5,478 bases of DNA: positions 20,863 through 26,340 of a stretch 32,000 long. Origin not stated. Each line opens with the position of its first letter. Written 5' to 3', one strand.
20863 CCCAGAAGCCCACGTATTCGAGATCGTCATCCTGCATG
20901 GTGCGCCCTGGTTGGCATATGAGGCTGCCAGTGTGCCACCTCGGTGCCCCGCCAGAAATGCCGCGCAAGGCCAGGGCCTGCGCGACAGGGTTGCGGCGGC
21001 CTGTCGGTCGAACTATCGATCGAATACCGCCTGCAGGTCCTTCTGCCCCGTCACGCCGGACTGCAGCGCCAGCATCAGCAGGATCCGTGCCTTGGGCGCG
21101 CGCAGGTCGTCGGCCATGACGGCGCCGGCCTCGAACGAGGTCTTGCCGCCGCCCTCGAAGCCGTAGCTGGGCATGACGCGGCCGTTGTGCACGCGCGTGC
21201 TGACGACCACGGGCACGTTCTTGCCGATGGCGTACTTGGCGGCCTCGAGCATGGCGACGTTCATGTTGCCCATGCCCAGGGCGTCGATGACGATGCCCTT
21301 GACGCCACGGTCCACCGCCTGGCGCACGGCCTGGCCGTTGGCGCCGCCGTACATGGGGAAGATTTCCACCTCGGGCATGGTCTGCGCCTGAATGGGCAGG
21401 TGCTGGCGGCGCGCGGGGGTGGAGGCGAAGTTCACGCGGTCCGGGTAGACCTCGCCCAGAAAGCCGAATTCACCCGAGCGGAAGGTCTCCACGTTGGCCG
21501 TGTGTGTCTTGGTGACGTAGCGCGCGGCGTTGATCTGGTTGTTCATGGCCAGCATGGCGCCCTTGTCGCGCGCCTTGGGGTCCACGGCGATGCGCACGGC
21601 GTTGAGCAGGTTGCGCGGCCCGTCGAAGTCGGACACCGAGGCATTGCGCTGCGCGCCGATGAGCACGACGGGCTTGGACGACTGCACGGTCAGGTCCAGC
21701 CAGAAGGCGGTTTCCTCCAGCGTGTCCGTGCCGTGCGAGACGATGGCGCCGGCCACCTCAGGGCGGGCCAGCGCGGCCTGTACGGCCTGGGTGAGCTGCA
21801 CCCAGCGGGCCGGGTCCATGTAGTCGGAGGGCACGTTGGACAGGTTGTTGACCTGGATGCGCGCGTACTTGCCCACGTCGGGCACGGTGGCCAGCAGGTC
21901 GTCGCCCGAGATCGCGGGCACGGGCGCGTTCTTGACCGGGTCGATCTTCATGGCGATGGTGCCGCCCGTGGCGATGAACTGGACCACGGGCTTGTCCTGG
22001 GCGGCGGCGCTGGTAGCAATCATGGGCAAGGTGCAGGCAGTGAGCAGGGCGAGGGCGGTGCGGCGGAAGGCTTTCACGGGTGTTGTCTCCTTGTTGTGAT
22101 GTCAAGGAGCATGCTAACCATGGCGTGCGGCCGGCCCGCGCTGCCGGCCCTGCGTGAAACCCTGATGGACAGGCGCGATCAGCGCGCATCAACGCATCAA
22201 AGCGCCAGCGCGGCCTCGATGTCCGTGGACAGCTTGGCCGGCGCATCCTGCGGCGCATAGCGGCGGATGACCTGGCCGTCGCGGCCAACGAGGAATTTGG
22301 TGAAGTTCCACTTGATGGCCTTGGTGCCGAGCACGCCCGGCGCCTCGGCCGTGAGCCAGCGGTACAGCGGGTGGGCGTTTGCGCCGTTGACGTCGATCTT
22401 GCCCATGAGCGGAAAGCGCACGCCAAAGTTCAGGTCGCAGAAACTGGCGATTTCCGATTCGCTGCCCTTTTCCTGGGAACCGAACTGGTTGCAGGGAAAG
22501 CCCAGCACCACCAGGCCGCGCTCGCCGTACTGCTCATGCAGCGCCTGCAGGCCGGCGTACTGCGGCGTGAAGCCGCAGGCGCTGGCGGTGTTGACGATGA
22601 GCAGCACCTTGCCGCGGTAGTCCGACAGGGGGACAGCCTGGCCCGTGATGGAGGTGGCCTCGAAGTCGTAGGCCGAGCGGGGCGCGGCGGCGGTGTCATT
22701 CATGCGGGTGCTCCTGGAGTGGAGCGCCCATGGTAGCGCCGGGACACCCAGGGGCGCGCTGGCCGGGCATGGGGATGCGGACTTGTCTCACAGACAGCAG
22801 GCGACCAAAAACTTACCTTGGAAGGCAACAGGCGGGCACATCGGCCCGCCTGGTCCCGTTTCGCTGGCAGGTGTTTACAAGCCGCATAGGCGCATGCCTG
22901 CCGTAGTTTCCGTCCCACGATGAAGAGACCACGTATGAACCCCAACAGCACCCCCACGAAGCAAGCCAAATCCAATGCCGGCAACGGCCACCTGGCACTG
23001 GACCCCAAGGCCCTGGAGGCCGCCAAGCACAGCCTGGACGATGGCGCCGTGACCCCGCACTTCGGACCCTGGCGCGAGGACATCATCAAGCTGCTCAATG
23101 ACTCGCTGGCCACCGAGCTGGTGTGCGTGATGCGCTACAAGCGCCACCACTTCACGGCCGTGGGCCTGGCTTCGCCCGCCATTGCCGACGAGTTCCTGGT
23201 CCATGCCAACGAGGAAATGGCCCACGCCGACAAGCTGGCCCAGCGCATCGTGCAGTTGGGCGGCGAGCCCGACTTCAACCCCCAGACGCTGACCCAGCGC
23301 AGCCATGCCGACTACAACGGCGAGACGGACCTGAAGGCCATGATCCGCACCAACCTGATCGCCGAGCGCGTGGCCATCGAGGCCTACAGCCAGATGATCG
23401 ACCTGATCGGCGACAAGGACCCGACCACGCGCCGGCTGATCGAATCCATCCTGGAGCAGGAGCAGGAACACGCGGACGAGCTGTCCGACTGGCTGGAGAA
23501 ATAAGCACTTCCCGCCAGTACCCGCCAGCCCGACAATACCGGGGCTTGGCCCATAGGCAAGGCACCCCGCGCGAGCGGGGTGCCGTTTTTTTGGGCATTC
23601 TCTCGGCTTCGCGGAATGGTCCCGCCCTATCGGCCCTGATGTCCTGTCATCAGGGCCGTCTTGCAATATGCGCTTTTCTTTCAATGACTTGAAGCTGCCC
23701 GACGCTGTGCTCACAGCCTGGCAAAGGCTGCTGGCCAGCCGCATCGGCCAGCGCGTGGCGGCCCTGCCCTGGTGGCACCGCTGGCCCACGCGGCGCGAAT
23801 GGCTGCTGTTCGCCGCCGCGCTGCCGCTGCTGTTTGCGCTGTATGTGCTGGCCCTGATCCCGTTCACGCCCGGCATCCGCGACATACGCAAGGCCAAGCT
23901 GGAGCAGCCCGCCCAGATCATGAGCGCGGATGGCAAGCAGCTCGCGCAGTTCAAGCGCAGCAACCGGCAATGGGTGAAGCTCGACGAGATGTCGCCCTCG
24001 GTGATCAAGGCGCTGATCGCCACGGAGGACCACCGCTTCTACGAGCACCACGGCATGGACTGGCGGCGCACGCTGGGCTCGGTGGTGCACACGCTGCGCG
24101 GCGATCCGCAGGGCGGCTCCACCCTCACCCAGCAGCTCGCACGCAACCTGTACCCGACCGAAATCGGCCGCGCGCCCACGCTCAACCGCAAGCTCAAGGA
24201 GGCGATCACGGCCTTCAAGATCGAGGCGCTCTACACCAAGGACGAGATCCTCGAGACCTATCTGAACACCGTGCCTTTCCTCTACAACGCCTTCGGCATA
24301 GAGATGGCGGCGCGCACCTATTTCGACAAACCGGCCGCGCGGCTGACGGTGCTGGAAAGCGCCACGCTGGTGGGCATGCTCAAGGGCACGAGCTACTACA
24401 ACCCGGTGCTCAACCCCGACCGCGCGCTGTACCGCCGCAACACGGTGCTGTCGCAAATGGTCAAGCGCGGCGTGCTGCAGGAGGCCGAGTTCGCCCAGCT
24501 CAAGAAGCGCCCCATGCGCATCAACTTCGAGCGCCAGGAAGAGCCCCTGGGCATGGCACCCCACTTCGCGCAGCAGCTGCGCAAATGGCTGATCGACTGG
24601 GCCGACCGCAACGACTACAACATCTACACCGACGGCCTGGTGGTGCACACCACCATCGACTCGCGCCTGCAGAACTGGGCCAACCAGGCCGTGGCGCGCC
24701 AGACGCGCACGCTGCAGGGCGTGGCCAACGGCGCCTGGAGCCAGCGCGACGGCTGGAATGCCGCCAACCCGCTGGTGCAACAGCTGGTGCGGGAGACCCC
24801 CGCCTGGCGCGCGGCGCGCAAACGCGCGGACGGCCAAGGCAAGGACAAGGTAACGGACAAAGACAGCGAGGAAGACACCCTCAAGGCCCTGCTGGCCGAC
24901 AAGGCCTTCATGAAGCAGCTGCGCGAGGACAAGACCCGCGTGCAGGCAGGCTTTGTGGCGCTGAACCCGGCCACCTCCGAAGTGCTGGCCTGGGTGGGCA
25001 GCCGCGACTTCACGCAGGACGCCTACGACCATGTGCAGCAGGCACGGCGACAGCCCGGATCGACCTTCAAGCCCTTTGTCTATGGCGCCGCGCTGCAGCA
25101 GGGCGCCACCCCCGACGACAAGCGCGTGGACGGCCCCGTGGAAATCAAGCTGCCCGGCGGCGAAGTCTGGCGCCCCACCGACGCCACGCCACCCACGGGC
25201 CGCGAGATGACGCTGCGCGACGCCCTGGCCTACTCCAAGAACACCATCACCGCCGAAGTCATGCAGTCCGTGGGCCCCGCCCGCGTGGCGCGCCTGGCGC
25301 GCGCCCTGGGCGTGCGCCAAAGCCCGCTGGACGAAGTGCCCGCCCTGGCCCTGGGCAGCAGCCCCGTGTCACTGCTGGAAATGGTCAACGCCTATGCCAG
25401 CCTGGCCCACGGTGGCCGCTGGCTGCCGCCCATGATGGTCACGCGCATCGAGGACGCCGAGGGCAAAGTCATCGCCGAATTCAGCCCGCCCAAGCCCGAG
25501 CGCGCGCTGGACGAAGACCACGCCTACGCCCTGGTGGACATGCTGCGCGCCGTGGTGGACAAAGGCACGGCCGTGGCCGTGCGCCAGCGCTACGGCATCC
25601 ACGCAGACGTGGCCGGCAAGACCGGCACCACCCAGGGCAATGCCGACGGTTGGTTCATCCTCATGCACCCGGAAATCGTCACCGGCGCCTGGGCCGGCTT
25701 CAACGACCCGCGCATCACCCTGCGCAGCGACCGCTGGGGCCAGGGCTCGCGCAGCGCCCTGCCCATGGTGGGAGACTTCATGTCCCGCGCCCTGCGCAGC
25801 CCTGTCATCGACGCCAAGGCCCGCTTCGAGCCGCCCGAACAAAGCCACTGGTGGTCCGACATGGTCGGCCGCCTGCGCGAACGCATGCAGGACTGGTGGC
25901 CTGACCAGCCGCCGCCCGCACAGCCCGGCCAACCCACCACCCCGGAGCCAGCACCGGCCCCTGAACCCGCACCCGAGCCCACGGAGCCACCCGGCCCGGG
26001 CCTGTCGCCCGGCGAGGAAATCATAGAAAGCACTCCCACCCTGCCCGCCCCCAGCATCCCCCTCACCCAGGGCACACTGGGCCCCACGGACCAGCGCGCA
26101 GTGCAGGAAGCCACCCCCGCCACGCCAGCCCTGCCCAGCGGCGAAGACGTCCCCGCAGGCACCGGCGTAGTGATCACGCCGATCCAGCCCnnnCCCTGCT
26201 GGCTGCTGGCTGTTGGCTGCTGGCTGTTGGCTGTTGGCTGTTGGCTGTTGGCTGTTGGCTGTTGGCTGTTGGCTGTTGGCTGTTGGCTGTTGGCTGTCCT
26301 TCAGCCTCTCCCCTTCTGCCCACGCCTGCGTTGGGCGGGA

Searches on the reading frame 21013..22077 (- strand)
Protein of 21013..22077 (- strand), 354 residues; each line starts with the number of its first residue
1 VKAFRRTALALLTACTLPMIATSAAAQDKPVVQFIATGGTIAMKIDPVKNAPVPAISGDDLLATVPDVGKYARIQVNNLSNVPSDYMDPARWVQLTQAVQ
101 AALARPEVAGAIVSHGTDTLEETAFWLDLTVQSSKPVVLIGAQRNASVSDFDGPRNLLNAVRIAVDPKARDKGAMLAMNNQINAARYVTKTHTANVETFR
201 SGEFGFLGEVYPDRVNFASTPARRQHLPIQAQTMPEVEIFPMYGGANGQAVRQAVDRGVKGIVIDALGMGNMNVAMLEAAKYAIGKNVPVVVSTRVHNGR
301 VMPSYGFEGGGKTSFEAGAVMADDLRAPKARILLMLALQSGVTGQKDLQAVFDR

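Call 22: search_protein_families(library=pfam, proteins=[window:21013-22077:-])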
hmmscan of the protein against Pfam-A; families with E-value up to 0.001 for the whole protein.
window:21013-22077:- (354 aa): 2 families
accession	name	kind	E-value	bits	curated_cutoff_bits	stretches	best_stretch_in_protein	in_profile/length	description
PF00710.25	Asparaginase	-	5.8e-60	202.6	22.5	1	32-221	2-191/193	Asparaginase, N-terminal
PF17763.6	Asparaginase_C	-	3.6e-29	101.5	34.6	1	237-352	2-114/114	Glutaminase/Asparaginase C-terminal domain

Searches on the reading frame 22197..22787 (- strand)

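Call 22: search_protein_families(library=pfam, proteins=[window:22197-22787:-])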
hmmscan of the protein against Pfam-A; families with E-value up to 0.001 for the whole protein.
window:22197-22787:- (196 aa): 2 families
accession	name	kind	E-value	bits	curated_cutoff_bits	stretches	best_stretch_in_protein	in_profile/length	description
PF00255.25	GSHPx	-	4.5e-43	145.7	27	1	40-145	2-107/108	Glutathione peroxidase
PF00578.27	AhpC-TSA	-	6.6e-07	29.8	26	1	38-107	4-75/124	AhpC/TSA family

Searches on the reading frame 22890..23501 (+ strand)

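Call 22: search_protein_families(library=pfam, proteins=[window:22890-23501:+])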
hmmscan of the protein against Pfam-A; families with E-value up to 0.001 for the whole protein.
window:22890-23501:+ (204 aa): 4 families
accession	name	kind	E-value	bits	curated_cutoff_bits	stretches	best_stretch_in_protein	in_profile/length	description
PF00210.30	Ferritin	-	9.1e-28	97.4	24.5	1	66-204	1-138/142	Ferritin-like domain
PF02915.23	Rubrerythrin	-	1.8e-08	35.3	22.8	1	68-199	2-134/137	Rubrerythrin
PF13668.12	Ferritin_2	-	1.7e-05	25.4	24.7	1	91-198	34-132/138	Ferritin-like domain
PF03232.19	COQ7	-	9.5e-05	22.5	23.5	0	148-202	3-56/169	Ubiquinone biosynthesis protein COQ7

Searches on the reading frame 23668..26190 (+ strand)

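Call 22: search_protein_families(library=pfam, proteins=[window:23668-26190:+])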
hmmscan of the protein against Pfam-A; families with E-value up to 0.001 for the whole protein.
window:23668-26190:+ (841 aa): 3 families
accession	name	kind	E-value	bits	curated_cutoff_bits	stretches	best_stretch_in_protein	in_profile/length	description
PF00912.28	Transgly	-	1e-58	198.1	27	1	89-264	2-177/178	Transglycosylase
PF00905.27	Transpeptidase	-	4.6e-34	118.4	22.1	1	428-659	2-246/299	Penicillin binding protein transpeptidase domain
PF13354.11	Beta-lactamase2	-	0.00072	19.4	22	0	447-557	6-120/214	Beta-lactamase enzyme family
